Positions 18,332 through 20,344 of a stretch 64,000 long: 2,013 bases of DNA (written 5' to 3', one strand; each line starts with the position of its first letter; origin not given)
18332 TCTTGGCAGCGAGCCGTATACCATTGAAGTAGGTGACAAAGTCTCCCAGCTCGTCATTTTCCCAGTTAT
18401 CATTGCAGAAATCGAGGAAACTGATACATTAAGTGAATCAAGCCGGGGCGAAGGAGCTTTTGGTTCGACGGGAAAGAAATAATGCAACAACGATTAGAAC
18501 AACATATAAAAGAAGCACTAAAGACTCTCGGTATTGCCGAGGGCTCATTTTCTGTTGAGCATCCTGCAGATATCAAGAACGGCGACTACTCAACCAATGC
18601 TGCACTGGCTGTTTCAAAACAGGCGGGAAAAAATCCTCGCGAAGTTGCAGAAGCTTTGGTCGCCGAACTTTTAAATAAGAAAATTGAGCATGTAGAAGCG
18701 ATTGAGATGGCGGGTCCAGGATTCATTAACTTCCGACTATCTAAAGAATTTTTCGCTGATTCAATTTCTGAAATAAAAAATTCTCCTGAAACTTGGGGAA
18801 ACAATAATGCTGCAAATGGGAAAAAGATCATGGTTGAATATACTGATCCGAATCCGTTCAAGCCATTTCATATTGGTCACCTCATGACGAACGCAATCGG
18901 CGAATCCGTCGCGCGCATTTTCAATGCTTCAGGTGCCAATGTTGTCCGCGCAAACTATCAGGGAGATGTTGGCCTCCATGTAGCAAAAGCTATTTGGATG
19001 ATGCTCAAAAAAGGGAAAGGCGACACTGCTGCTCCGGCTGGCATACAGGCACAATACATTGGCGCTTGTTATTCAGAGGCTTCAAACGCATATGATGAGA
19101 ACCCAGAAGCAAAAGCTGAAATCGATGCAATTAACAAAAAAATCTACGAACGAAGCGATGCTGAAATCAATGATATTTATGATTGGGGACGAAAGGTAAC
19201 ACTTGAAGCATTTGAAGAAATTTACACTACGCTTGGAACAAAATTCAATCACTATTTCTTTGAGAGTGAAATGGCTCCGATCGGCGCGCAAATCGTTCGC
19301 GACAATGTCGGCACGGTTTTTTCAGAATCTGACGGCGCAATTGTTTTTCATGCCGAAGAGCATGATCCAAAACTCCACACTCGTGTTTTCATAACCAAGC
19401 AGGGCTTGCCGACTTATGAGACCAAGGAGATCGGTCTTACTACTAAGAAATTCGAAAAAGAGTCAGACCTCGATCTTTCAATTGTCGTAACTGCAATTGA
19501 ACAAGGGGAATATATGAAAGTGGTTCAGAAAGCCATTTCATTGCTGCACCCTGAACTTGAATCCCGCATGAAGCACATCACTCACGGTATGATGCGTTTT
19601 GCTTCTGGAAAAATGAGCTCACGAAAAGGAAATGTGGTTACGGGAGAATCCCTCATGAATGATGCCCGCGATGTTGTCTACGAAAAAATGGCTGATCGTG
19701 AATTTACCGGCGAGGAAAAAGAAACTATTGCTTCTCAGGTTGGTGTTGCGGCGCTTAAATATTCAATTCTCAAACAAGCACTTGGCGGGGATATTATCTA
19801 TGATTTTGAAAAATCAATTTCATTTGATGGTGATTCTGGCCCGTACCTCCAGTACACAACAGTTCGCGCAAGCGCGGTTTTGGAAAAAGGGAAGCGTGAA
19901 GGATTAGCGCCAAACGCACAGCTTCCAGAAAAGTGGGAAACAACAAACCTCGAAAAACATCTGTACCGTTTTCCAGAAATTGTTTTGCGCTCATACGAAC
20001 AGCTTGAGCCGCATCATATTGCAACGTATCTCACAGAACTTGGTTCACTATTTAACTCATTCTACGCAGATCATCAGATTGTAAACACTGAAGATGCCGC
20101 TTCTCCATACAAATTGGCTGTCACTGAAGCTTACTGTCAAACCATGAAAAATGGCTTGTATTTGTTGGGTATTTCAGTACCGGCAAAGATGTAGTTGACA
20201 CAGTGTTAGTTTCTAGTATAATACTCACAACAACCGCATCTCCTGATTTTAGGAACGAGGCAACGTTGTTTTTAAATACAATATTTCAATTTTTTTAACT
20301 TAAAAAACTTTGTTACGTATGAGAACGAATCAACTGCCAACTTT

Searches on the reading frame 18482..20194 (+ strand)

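Call 70: search_protein_families(library=pfam, proteins=[window:18482-20194:+], max_evalue=0.00001)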
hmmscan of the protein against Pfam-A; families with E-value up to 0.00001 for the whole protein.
window:18482-20194:+ (570 aa): 3 families
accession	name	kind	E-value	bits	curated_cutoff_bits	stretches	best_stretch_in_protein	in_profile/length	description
PF00750.26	tRNA-synt_1d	-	5.8e-37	127.9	23.3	1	108-442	14-349/349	tRNA synthetases class I (R), catalytic domain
PF05746.21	DALR_1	-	1.2e-24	87.1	22.3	1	456-570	1-117/117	DALR anticodon binding domain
PF03485.21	Arg_tRNA_synt_N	-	2.1e-22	80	21.5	1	4-86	2-85/85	Arginyl tRNA synthetase N terminal domain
